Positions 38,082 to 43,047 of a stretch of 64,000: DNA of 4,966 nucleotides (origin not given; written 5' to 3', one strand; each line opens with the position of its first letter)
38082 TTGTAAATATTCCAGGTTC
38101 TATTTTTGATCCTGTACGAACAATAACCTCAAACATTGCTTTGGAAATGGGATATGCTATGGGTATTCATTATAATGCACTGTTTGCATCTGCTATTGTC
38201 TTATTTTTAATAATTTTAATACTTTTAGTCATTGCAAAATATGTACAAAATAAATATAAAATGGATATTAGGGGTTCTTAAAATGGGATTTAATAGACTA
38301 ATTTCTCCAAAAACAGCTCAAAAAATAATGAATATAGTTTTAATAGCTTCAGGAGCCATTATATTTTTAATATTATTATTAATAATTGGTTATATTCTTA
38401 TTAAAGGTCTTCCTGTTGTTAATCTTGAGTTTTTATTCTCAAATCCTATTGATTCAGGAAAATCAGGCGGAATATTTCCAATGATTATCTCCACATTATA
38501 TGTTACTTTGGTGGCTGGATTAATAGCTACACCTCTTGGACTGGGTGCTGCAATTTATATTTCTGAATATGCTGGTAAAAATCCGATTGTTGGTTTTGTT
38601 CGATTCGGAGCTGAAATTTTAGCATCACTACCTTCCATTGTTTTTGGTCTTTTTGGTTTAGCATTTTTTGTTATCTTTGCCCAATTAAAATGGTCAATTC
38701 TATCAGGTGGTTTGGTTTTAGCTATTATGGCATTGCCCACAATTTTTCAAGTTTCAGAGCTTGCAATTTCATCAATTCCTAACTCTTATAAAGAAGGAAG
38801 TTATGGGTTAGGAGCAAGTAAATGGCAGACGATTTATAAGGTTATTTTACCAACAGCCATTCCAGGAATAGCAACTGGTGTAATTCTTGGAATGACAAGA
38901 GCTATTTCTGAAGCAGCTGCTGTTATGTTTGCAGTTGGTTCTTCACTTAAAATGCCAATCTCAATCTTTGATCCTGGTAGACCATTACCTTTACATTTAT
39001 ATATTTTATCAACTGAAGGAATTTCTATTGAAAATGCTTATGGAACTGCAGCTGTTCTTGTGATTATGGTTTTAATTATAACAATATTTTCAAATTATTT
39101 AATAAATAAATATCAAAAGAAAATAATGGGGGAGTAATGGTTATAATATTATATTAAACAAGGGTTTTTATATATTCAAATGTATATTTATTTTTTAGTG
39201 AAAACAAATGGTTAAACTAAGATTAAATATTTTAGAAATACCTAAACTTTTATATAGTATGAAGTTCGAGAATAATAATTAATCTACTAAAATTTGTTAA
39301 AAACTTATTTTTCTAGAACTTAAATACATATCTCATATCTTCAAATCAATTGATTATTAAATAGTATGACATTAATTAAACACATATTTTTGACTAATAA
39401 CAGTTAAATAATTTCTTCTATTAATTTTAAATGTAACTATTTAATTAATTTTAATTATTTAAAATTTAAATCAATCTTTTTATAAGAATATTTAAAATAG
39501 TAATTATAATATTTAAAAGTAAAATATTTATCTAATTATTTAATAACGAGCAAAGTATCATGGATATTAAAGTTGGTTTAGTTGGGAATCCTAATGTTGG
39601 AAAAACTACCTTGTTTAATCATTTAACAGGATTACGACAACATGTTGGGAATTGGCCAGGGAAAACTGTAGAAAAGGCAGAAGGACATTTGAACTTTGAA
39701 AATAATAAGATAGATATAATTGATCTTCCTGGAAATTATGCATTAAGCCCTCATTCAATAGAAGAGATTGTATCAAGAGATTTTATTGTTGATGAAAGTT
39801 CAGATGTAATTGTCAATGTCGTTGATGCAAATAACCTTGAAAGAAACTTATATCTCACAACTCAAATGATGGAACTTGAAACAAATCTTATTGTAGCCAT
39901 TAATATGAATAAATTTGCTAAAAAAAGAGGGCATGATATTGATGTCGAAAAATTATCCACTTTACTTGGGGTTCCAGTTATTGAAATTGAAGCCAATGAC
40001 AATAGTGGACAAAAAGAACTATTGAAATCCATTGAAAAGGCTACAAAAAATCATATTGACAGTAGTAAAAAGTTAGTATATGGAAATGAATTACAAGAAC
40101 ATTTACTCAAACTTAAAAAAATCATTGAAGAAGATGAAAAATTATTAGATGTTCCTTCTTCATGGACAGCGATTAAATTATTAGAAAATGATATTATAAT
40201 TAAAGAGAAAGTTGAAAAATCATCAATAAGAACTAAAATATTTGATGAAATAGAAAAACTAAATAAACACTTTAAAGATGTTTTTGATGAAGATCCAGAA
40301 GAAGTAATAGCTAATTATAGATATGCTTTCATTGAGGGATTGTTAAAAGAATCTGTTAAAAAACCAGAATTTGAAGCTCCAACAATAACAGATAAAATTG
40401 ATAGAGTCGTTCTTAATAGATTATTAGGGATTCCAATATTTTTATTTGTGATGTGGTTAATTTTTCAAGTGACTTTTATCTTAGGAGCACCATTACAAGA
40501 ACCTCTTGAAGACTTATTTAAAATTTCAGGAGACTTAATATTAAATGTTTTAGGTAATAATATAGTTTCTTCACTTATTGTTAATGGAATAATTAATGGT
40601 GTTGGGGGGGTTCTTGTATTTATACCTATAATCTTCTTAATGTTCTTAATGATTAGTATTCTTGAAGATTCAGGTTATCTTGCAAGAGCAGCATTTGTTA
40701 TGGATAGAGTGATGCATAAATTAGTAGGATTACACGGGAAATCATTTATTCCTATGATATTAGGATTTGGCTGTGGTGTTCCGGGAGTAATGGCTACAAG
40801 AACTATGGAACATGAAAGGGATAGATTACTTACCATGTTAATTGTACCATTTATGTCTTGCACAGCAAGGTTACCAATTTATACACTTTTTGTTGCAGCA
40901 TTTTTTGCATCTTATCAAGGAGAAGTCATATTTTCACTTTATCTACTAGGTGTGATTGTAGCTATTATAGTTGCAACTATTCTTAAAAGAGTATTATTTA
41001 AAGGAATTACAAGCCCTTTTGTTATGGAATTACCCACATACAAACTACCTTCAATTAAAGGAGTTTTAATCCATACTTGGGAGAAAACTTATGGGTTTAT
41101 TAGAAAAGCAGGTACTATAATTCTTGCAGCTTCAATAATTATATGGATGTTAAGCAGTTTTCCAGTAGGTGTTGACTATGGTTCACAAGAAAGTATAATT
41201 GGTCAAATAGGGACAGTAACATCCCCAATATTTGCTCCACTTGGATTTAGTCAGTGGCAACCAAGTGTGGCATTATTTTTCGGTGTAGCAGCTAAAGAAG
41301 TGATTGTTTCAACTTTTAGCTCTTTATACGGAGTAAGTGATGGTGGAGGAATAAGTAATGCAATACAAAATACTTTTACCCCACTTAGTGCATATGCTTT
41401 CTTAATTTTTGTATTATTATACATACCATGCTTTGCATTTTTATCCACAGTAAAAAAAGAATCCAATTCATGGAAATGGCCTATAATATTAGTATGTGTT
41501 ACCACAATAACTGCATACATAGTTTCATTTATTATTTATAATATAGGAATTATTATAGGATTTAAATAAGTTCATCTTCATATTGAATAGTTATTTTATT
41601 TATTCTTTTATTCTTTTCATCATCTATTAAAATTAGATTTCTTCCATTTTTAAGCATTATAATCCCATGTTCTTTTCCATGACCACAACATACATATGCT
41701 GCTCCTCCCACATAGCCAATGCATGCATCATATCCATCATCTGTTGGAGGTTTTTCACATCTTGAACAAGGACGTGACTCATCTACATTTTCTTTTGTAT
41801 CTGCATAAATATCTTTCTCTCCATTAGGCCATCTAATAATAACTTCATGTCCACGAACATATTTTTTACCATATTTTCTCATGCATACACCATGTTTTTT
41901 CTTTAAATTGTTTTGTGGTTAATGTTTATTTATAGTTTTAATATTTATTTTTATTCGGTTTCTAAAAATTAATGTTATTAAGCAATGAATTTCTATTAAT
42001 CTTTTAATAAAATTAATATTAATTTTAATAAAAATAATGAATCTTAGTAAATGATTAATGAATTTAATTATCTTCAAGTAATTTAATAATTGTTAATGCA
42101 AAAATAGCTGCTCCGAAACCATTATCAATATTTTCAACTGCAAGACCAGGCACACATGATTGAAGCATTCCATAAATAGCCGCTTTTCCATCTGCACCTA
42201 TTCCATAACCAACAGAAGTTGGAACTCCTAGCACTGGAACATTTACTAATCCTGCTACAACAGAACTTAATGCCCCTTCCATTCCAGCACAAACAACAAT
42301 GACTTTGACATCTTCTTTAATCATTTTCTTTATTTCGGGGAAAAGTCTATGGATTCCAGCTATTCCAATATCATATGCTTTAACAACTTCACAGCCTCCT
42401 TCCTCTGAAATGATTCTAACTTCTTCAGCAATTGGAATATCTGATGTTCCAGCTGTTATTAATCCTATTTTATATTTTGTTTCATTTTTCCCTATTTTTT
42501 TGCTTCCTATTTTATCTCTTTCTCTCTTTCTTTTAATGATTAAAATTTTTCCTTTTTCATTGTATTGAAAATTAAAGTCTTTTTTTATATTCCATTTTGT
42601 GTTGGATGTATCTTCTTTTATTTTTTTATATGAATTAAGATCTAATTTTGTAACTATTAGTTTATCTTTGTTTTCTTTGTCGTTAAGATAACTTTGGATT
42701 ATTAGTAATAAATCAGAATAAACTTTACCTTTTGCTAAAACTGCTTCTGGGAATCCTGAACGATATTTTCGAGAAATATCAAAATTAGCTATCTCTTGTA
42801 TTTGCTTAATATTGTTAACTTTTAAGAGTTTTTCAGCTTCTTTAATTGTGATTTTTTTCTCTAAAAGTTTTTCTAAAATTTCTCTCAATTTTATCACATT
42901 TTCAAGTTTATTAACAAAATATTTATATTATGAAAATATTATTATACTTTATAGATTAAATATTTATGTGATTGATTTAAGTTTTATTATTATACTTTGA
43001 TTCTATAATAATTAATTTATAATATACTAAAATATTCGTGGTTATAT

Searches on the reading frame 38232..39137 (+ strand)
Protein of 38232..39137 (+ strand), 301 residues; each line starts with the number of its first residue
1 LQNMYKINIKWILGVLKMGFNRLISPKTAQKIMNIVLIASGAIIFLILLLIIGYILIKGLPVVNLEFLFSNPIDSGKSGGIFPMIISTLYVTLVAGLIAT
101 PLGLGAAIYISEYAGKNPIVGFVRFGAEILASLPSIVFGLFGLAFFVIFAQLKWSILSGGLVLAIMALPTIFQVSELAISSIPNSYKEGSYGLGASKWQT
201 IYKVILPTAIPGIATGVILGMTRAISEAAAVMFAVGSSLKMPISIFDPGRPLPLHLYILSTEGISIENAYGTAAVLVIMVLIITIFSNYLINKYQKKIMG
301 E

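Call 21: search_protein_families(library=pfam, proteins=[window:38232-39137:+], max_evalue=0.0001)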
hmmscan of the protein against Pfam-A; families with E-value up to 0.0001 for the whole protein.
window:38232-39137:+ (301 aa): 1 family
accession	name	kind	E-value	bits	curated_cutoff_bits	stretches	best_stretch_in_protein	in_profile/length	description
PF00528.27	BPD_transp_1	-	5.1e-21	75.7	26.4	1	101-296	3-180/184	Binding-protein-dependent transport system inner membrane component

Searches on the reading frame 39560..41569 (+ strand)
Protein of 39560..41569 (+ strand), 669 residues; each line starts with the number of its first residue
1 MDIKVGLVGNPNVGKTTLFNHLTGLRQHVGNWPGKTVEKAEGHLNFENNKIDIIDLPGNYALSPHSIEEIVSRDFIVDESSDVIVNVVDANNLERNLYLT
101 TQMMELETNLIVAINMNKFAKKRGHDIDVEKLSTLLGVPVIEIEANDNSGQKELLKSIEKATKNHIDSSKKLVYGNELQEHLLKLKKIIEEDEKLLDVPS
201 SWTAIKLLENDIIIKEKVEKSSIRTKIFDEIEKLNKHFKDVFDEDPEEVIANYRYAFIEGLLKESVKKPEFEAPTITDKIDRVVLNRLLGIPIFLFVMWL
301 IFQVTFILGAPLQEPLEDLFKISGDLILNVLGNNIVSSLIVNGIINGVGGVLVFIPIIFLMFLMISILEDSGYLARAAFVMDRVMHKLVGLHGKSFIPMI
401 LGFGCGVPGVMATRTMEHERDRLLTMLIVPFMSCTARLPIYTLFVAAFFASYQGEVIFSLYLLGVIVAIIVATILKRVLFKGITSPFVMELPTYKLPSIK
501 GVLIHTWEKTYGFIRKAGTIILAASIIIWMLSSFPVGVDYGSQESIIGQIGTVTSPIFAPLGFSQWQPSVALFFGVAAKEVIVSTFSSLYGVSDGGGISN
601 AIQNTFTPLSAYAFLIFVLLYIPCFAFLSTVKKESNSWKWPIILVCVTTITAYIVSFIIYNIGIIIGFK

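Call 21: search_protein_families(library=pfam, proteins=[window:39560-41569:+], max_evalue=0.0001)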
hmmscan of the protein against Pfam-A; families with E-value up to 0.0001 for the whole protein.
window:39560-41569:+ (669 aa): 6 families
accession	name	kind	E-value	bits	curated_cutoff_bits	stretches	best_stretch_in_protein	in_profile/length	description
PF02421.24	FeoB_N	-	2.5e-63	212.7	27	1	4-158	2-156/156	Ferrous iron transport protein B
PF07670.19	Gate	-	1.6e-40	138.2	29.6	2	351-447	1-103/104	Nucleoside recognition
PF07664.17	FeoB_C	-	2.2e-22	78.9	26.6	1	457-509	1-54/54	Ferrous iron transport protein B C terminus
PF01926.29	MMR_HSR1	-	1.3e-21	77.2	21.9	1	4-115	1-112/113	50S ribosome-binding GTPase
PF17910.6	FeoB_Cyto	-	1.2e-20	74.1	23.4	1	174-267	1-90/90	FeoB cytosolic helical domain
PF09439.16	SRPRB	-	1.5e-05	24.9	25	1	7-100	8-92/178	Signal recognition particle receptor beta subunit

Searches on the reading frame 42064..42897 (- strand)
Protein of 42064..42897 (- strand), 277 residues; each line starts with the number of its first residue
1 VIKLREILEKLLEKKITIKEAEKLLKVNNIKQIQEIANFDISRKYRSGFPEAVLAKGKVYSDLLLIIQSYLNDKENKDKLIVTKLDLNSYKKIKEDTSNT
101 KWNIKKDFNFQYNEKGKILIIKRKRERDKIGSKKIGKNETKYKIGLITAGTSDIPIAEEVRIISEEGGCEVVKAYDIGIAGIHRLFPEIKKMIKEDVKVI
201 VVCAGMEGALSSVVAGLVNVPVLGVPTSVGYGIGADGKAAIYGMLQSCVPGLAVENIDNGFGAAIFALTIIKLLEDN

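Call 20: search_protein_families(library=pfam, proteins=[window:42064-42897:-], max_evalue=0.0001)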
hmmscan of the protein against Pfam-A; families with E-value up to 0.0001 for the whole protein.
window:42064-42897:- (277 aa): 1 family
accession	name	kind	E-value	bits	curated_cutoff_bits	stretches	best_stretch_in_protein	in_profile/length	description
PF00731.26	AIRC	-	1.2e-15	57.8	30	1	143-273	1-129/148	AIR carboxylase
